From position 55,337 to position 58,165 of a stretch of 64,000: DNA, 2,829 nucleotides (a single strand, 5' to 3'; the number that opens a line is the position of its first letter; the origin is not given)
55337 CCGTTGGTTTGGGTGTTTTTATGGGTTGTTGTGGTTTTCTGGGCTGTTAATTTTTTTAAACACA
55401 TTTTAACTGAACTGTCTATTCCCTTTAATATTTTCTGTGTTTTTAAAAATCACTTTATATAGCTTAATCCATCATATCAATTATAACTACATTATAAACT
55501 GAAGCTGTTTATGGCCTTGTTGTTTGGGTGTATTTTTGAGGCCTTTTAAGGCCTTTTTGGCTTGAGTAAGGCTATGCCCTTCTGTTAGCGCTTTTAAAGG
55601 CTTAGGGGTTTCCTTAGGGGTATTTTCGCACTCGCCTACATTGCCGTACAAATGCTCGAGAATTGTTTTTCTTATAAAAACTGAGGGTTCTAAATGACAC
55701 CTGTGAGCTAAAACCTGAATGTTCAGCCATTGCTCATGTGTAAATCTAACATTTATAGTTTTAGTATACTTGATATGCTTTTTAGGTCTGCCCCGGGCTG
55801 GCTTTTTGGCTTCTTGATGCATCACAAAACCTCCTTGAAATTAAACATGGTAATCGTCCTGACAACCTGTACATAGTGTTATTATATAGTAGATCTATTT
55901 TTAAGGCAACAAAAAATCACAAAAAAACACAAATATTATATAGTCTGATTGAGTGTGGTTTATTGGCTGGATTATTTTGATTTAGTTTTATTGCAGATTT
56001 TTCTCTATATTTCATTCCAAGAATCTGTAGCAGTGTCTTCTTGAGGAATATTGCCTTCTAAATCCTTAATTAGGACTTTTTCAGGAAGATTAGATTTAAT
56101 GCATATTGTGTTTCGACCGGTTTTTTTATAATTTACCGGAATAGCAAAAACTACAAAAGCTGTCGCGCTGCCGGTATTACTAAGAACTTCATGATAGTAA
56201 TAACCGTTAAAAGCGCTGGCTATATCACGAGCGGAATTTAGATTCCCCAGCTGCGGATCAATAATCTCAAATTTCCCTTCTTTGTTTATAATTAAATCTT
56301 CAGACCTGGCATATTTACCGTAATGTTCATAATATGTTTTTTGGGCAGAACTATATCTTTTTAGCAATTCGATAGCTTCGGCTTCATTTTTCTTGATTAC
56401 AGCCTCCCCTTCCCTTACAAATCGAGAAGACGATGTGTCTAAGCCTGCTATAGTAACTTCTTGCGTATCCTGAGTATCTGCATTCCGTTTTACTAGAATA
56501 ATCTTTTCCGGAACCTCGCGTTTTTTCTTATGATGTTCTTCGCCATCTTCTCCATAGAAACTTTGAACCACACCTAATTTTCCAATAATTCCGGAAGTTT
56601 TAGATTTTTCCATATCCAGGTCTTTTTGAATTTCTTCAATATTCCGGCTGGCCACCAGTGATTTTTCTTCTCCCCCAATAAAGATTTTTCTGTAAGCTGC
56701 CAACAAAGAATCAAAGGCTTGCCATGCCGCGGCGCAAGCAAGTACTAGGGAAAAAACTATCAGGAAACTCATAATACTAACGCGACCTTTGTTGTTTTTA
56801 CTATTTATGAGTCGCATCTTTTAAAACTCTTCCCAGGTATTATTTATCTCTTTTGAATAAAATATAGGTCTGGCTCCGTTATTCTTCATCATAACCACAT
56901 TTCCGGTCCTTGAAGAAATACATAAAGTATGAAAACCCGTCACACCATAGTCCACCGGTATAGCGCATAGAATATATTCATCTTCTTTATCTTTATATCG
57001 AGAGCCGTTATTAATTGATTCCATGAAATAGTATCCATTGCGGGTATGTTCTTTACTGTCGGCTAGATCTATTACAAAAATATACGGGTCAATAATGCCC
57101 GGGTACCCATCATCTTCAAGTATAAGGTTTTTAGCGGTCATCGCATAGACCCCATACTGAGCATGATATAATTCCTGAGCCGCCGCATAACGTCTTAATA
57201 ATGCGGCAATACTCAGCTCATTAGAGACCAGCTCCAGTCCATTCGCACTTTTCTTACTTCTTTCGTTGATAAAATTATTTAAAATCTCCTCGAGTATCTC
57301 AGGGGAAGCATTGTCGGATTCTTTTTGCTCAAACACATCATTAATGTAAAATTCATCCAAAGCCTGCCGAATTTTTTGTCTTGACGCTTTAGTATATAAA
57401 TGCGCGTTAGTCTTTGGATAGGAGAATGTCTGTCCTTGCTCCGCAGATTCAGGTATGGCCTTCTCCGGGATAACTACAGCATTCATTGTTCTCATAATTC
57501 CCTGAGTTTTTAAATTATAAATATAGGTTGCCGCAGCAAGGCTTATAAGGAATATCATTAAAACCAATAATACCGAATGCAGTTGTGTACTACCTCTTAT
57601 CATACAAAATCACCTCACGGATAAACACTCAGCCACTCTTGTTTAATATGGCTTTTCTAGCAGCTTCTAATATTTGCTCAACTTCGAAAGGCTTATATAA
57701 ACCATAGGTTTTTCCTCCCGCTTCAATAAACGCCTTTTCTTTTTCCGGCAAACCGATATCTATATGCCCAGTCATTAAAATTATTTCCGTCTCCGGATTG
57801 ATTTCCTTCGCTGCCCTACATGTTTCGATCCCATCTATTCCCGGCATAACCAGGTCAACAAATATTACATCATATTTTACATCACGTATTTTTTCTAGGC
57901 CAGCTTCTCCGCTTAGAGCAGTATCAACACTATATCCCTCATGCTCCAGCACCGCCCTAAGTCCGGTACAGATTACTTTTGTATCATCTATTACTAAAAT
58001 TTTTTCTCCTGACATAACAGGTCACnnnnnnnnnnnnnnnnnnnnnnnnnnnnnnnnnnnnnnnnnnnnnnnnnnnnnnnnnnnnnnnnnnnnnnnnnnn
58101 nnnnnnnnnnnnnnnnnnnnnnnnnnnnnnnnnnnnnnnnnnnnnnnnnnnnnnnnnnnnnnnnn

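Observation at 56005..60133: Two-component pair (PAS histidine kinase + REC) followed by two paralogous membrane-anchored proteins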

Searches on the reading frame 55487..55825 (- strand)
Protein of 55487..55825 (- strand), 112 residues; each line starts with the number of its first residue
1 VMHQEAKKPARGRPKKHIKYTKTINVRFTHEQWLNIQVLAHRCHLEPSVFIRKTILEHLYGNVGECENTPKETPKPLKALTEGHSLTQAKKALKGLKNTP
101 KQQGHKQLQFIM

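Call 3: search_protein_families(library=pfam, proteins=[window:55487-55825:-], max_evalue=1)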
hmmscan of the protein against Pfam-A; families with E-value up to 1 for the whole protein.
window:55487-55825:- (112 aa): 3 families
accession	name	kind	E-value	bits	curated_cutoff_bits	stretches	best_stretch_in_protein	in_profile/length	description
PF21983.2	NikA-like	-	3.1e-06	27.7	27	1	19-58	2-41/72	Mobilization protein NikA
PF19514.5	MobC_2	-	0.039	14.1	27.5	1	2-57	2-58/140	MobC-like protein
PF03370.18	CBM_21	-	0.073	13.7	28.9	1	17-39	29-51/113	Carbohydrate/starch-binding module (family 21)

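Call 4: search_protein_families(library=ncbifam, proteins=[window:55487-55825:-], max_evalue=1)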
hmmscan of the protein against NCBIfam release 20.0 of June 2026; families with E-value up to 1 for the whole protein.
window:55487-55825:- (112 aa): 0 families

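Call 55: find_related_loci(query=A7, collection=genome_contigs, flank=10000)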
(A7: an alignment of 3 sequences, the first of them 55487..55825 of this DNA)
Query A7 (112 aa) in genome_contigs; peptide patterns used: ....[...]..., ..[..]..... (x = any residue, [..] = any of these).
87 stretches matched a pattern; 2 encode a relative of the query (tblastn E <= 1e-3); 2 distinct loci.
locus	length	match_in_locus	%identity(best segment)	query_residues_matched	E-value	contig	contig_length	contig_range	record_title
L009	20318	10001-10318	60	7-112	6e-34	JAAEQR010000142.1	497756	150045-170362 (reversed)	MAG: PVC group bacterium isolate Gpa_23 GpaG_CONTIG2101741, whole genome shotgun sequence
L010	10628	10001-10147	71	11-59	2e-20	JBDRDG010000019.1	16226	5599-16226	MAG: Candidatus Omnitrophota bacterium isolate MEGAHIT-group-1.238 k141_7998680, whole genome shotgun sequence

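Call 80: search_dna_similar(query=window:55487-55825:-, collection=plasmids, mode=protein, max_evalue=0.001, max_rows=10)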
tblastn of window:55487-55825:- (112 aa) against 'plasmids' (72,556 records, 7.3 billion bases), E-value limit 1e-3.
No match.

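Call 81: search_dna_similar(query=window:55487-55825:-, collection=phages, mode=protein, max_evalue=0.001, max_rows=10)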
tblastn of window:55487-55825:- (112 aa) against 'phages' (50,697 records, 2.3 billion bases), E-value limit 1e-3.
No match.
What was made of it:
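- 55487..55825 (-): Ribbon-helix-helix protein (NikA-like at threshold) with its own promoter-like site at 55909..55881. It is the conserved downstream neighbour of the pair. No plasmid or phage relatives (calls 80, 81).
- On NikA/MobC relaxosome accessory protein (mobile-element marker): There are no plasmid or phage relatives (calls 80, 81).
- The RHH has no plasmid or phage relatives (calls 80, 81).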

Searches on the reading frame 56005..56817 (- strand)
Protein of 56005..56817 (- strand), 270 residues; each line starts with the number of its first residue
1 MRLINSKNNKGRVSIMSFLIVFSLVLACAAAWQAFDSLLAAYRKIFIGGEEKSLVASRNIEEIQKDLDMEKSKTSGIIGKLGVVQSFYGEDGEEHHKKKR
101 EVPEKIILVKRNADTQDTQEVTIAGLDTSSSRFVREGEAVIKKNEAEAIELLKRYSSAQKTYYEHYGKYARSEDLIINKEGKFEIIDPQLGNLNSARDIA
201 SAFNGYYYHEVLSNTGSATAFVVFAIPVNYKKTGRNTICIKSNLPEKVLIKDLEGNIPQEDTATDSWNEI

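Call 3: search_protein_families(library=pfam, proteins=[window:56005-56817:-], max_evalue=1)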
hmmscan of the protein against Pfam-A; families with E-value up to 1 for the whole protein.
window:56005-56817:- (270 aa): 2 families
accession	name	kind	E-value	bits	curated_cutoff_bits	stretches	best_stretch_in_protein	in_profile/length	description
PF16732.10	ComP_DUS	-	0.0049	18.2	27.3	1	138-232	5-79/87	Type IV minor pilin ComP, DNA uptake sequence receptor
PF11453.13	DUF2950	-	0.0086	15.7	20.2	0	141-165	109-133/274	Protein of unknown function (DUF2950)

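Call 4: search_protein_families(library=ncbifam, proteins=[window:56005-56817:-], max_evalue=1)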
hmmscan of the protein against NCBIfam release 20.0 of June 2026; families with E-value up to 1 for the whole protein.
window:56005-56817:- (270 aa): 0 families

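Call 8: find_homologous_proteins(query=window:56005-56817:-, max_evalue=0.01)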
Query window:56005-56817:- (270 aa): 1 proteins with E <= 0.01 among 1109 candidates.
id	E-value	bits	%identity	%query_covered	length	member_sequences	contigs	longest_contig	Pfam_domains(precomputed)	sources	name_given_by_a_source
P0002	3.7e-162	555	100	94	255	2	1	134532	-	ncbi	ncbi:MAG: hypothetical protein ABII88_11655 [Candidatus Omnitrophota bacterium]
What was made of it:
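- Checked: NCBI calls A from Met16 (255 aa, call 8).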

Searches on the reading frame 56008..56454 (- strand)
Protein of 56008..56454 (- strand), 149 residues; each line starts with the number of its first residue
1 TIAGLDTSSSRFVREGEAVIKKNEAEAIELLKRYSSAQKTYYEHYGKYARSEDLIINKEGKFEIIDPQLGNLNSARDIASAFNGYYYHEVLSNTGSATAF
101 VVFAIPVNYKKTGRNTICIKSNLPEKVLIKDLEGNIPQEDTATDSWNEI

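Call 18: search_protein_families(library=pfam, proteins=[window:56008-56454:-], max_evalue=10)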
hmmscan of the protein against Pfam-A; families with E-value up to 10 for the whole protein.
window:56008-56454:- (149 aa): 2 families
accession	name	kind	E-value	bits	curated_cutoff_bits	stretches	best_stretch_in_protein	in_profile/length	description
PF16732.10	ComP_DUS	-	0.0011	20.2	27.3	1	17-111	5-79/87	Type IV minor pilin ComP, DNA uptake sequence receptor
PF11453.13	DUF2950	-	0.0018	17.9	20.2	1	20-45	109-134/274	Protein of unknown function (DUF2950)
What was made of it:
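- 56005..56817 (-): Paralog A (270 aa). Same architecture as B. The DUF2950-like domain is residues 122-270 = 56454..56008. It is translationally coupled to B by a 3-nt spacer. Sub-threshold Pfam DUF2950 (17.9 bits, E=1.8e-3) and ComP_DUS pilin (E=1.1e-3) (call 18).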

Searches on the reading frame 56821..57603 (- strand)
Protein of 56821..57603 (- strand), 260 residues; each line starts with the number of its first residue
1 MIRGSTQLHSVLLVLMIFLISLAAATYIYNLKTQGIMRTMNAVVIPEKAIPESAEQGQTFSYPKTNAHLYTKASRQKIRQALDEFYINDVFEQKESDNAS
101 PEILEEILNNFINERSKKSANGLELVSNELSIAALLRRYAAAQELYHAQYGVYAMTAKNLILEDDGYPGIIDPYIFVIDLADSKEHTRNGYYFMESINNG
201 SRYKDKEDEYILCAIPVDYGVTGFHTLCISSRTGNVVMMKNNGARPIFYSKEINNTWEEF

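Call 3: search_protein_families(library=pfam, proteins=[window:56821-57603:-], max_evalue=1)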
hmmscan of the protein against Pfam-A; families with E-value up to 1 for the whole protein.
window:56821-57603:- (260 aa): 0 families

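Call 4: search_protein_families(library=ncbifam, proteins=[window:56821-57603:-], max_evalue=1)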
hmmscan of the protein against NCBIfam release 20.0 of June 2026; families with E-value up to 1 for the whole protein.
window:56821-57603:- (260 aa): 2 families
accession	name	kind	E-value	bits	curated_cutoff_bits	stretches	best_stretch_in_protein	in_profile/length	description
NF042931.1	SAG1386_EF1546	equivalog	0.29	11.2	80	1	4-35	26-57/158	SAG1386/EF1546 family surface-associated protein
NF038150.1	lanthi_synth_IV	equivalog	0.32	9.2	650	1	103-231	275-400/851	class IV lanthionine synthetase LanL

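Call 6: find_homologous_proteins(query=window:56821-57603:-, max_evalue=0.001)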
Query window:56821-57603:- (260 aa): 1 proteins with E <= 0.001 among 746 candidates.
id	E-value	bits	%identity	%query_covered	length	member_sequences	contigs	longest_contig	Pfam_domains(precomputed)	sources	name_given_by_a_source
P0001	2.2e-168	576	100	100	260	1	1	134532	-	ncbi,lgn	ncbi:MAG: hypothetical protein ABII88_11660 [Candidatus Omnitrophota bacterium]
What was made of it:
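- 56821..57603 (-): Paralog B (260 aa). N-terminal single TM anchor (about residues 6-32), a poorly conserved and partly helical stalk (about residues 41-118), and a C-terminal DUF2950-like / pilin-head-like domain (residues 119-260 = 57249..56824). 100% match to NCBI ABII88_11660, Candidatus Omnitrophota (call 6).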

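Call 7: search_solved_structures(query=window:56821-57603:-, max_evalue=10, show_alignments=2)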
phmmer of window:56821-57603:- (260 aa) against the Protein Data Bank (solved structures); distinct sequences matched with E-value up to 10: 0.

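Call 13: find_encoding_contigs(protein=P0001, flank=10000, max_places=3)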
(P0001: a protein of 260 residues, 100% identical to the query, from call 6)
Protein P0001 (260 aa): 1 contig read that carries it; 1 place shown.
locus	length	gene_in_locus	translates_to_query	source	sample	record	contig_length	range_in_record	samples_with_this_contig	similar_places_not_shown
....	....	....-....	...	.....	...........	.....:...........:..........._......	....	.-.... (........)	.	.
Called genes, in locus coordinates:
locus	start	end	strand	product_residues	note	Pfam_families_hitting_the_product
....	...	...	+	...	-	-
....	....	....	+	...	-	-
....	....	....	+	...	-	-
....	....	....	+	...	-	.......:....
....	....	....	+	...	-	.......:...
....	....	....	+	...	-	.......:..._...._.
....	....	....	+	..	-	-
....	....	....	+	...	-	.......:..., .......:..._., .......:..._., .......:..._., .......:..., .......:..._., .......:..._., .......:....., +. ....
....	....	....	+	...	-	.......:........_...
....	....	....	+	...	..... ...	-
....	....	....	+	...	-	-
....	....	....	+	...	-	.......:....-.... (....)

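Call 24: search_protein_families(library=pfam, alignment_id=A3, max_evalue=0.01)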
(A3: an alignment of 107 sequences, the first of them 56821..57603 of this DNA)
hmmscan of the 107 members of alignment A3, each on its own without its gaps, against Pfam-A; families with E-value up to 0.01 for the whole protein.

A. member 1, window:56821-57603:- (260 aa): 0 families

B. families by the number of members that match (of 107 scanned): 29 families (the first 25 are shown)
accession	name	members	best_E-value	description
PF11453.13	DUF2950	99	8.5e-79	Protein of unknown function (DUF2950)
PF13828.11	DUF4190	6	1.7e-12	Domain of unknown function (DUF4190)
PF18935.5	DUF5683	4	0.00019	Family of unknown function (DUF5683)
PF16732.10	ComP_DUS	4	0.00025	Type IV minor pilin ComP, DNA uptake sequence receptor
PF11832.13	DUF3352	3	7.7e-12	Protein of unknown function (DUF3352)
PF07963.17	N_methyl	3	6e-07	Prokaryotic N-terminal methylation motif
PF20382.3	DUF6677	3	0.00013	Family of unknown function (DUF6677)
PF07596.16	SBP_bac_10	2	4.8e-05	Protein of unknown function (DUF1559)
PF00530.23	SRCR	1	0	Scavenger receptor cysteine-rich domain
PF15494.11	SRCR_2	1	1.4e-32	Scavenger receptor cysteine-rich domain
PF00498.31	FHA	1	9.4e-18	FHA domain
PF16697.10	Yop-YscD_cpl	1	6.5e-17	Inner membrane component of T3SS, cytoplasmic domain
PF12738.14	PTCB-BRCT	1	1.1e-06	twin BRCT domain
PF01679.22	Pmp3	1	8.3e-06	Proteolipid membrane potential modulator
PF05154.21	TM2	1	2.5e-05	TM2 domain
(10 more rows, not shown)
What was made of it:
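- On Pfam DUF2950 (PF11453): 99 of 107 hits carry PF11453 (call 24).
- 99 of the 107 scanned carry PF11453 DUF2950, best E=8.5e-79 (call 24).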

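Call 26: find_homologous_proteins(query=A4, max_evalue=0.00001)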
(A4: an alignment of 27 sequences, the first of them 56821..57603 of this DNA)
Query A4 (27 sequences) (260 aa, profile of the alignment): 8 proteins with E <= 0.00001 among 8000 candidates.
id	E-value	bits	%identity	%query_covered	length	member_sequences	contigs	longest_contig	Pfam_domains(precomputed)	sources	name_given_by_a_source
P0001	1.7e-57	213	100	100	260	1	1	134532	-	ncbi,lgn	ncbi:MAG: hypothetical protein ABII88_11660 [Candidatus Omnitrophota bacterium]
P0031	1.9e-41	160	27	51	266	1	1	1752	PF11453.14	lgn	-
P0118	2.7e-40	156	27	51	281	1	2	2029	PF11453.14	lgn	-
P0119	4.6e-39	152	30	51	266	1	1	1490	PF11453.14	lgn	-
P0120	2.7e-9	55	27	24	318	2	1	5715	PF11453.14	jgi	jgi:hypothetical protein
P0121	2.9e-8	52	29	16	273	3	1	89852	PF11453.14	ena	-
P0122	1.8e-7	49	22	27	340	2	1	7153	PF11453.14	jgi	jgi:hypothetical protein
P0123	3.6e-7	48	25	16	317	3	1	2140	PF11453.14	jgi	-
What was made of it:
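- Tried and rejected: Word-indexed homology searches with B, A and a 27-sequence alignment returned essentially only self plus a few canonical DUF2950 proteins (calls 6, 8, 26).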

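Call 35: predict_structure(alignment_id=A4)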
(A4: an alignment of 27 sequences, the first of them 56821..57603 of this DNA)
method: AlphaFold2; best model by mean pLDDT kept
length: 260 residues; sequences in the alignment: 27
mean_pLDDT: 78.6   pTM: 0.59
mean pLDDT of the five models: 78.6, 77.0, 76.2, 75.2, 73.9
residues with pLDDT >= 90: 128; 70-90: 44; 50-70: 56; < 50: 32
segments of 3 or more residues with pLDDT < 50: 40-44, 48-59, 61-67, 93-95
pLDDT, mean of each block of 10 residues (from residue 1): 66 97 94 64 47 45 44 61 56 54 73 62 89 96 94 92 82 90 96 89 73 96 96 96 94 96
secondary structure, 60 per line:
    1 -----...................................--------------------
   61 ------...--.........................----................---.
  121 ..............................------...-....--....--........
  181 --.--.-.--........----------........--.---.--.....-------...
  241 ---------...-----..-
elements in order: H6-40 H72-96 H101-116 H120-150 E161-164 E167-170 H173-180 E191-198 E209-216 E226-230 E238-240
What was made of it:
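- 56821..57603 (-): AF2 full-length pLDDT 78.6 with the TM helix at residues 6-40 (call 35).
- On Type IV pilin / pseudopilin: The full-length model has a helix at 6-40, a low-confidence linker at 41-118, and the head helix at 120-150 (call 35).
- A stalk of about 90 residues, partly disordered, separates the membrane helix from the head (call 35), unlike any pilin with a solved structure.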

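Call 40: fold_search(model_id=the predicted structure, library=pdb)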
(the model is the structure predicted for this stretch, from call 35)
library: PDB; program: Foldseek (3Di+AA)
matches with E <= 10: 24; with E <= 0.001: 0
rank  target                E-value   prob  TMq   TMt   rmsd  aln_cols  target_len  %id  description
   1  8v8b                  8.3e-01  0.08  0.10  0.06  11.0        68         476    9  Structure of 80alpha portal protein expressed in E. coli (released 2024-01-10)
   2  3hf9_V                2.4e+00  0.05  0.12  0.14  12.4       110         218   12  Crystal Structure of Mycobacterium Tuberculosis Proteasome open-gate mutant modified by inhibitor GL1 (released 2009-09-15)
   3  3hf9_h                2.9e+00  0.03  0.12  0.14  14.1       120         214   10  Crystal Structure of Mycobacterium Tuberculosis Proteasome open-gate mutant modified by inhibitor GL1 (released 2009-09-15)
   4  6adj_B                3.0e+00  0.05  0.12  0.03   9.3        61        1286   10  Rat Xanthine oxidoreductase, D428E variant (released 2019-08-07)
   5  3hf9_v                3.9e+00  0.03  0.11  0.13  12.5       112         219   12  Crystal Structure of Mycobacterium Tuberculosis Proteasome open-gate mutant modified by inhibitor GL1 (released 2009-09-15)
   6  3hf9_c                4.4e+00  0.03  0.12  0.13  12.3       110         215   13  Crystal Structure of Mycobacterium Tuberculosis Proteasome open-gate mutant modified by inhibitor GL1 (released 2009-09-15)
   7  3hf9_2                4.4e+00  0.03  0.12  0.13  12.4       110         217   14  Crystal Structure of Mycobacterium Tuberculosis Proteasome open-gate mutant modified by inhibitor GL1 (released 2009-09-15)
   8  3mfe_2                4.7e+00  0.03  0.12  0.14  12.6       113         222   12  Crystal Structure of Mycobacterium Tuberculosis Proteasome open-gate mutant with H0 movement (released 2010-06-23)
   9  4ytz_A                4.7e+00  0.03  0.12  0.03  10.4        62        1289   11  Rat xanthine oxidoreductase, C-terminal deletion protein variant, crystal grown without dithiothreitol (released 2015-04-22)
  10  9e2g_0G               5.0e+00  0.03  0.12  0.05  17.2       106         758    8  Cryo-EM structure of 48 nm repeat of microtubule doublet from T. brucei flagellum (released 2025-03-12)
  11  3eub_B                6.0e+00  0.03  0.12  0.11   9.3        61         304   10  Crystal Structure of Desulfo-Xanthine Oxidase with Xanthine (released 2009-01-27)
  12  7u2t_A                6.0e+00  0.03  0.13  0.11   6.2        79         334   13  Influenza Neuraminidase N1-MI15-sNAp-174 (released 2022-04-20)
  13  2lc7_MODEL_1_A        6.8e+00  0.02  0.11  0.23   8.1        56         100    9  Solution structure of the isolated Par-6 PDZ domain (released 2011-11-30)
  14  8cqi_A                7.2e+00  0.04  0.09  0.06   3.5        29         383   21  Human heparanase in complex with inhibitor R3794 (released 2024-01-10)
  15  5e8m_A                7.2e+00  0.04  0.10  0.07   3.8        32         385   22  Crystal structure of human heparanase (released 2015-11-18)
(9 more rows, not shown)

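Call 58: find_related_loci(query=A8, collection=metagenome_contigs, flank=10000)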
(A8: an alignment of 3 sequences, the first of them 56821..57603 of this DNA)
Query A8 (260 aa) in metagenome_contigs; peptide patterns used: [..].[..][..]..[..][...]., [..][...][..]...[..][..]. (x = any residue, [..] = any of these).
80 stretches matched a pattern, but none encodes a relative of the query by tblastn (E <= 1e-3).

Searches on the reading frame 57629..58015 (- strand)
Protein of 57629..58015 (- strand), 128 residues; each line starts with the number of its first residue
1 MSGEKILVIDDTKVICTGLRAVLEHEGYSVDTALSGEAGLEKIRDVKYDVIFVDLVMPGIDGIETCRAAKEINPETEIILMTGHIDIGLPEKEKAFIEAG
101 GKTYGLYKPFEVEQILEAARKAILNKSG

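Call 3: search_protein_families(library=pfam, proteins=[window:57629-58015:-], max_evalue=1)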
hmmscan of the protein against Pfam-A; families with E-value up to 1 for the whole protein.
window:57629-58015:- (128 aa): 3 families
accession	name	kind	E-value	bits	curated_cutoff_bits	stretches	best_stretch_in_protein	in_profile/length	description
PF00072.30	Response_reg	-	4.2e-24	85.3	30.2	1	6-119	1-110/111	Response regulator receiver domain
PF23198.2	PDE8A_N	-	0.0011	19.3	29.6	1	7-80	14-88/147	PDE8A-like, N-terminal domain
PF02310.24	B12-binding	-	0.073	13.3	32.1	1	20-80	21-86/121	B12 binding domain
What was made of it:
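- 57629..58015 (-): Stand-alone receiver (CheY-like response regulator with no output domain). Pfam Response_reg 4.2e-24 covering residues 6-119 of 128 (call 3).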

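Call 4: search_protein_families(library=ncbifam, proteins=[window:57629-58015:-], max_evalue=1)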
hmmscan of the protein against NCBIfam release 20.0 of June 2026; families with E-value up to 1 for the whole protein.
window:57629-58015:- (128 aa): 102 families (the best 25 are shown)
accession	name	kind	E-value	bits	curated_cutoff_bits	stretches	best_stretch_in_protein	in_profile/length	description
NF046022.1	RespRegCpdRBruc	equivalog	4e-19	68.8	180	1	5-115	3-109/120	cell cycle two-component system response regulator CpdR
NF053512.1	nitric_RR_NosR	exception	4.7e-17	62.1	400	1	6-123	1-115/422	response regulator c-di-GMP phosphodiesterase, NosR family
NF041367.1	CheY_Halo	equivalog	6.5e-17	61.9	200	1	6-121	1-112/114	chemotaxis protein CheY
NF052313.1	T9SS_RR_PorX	equivalog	2.6e-16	59.5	300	1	5-126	2-119/513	T9SS response regulator signal transducer PorX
NF006900.1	PRK09390.1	equivalog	2.8e-16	59.7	255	1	4-124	5-121/203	response regulator FixJ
NF041733.1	resp_reg_CseB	equivalog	4e-16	59.1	350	1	5-124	2-115/228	two-component system response regulator CseB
NF007689.0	PRK10365.1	equivalog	1.3e-15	57.2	760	1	5-123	7-121/441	sigma-54-dependent response regulator transcription factor ZraR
NF040534.1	resp_reg_YycF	equivalog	3.3e-15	56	340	1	5-113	2-105/231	response regulator YycF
NF040689.1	MtrAB_MtrA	equivalog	4.2e-15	55.7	300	1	6-120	1-110/219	MtrAB system response regulator MtrA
NF053854.1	RespRegPhoBBctds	equivalog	4.5e-15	55.6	270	1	6-126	1-117/225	two-component system response regulator PhoB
TIGR01818.1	ntrC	equivalog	6.5e-15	54.9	558.6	1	6-125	1-116/463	nitrogen regulation protein NR(I)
NF010076.0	PRK13557.1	subfamily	1e-14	53.9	631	1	3-91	415-505/540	histidine kinase famiy protein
NF008469.0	PRK11361.1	equivalog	1.2e-14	53.9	714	1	4-118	5-115/461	acetoacetate metabolism transcriptional regulator AtoC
NF051850.1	RespRegRprY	equivalog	1.9e-14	53.6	370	1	5-117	6-114/234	response regulator transcription factor RprY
NF007135.0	PRK09581.1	equivalog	2.9e-14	52.8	474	1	5-79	4-77/457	PleD family two-component system response regulator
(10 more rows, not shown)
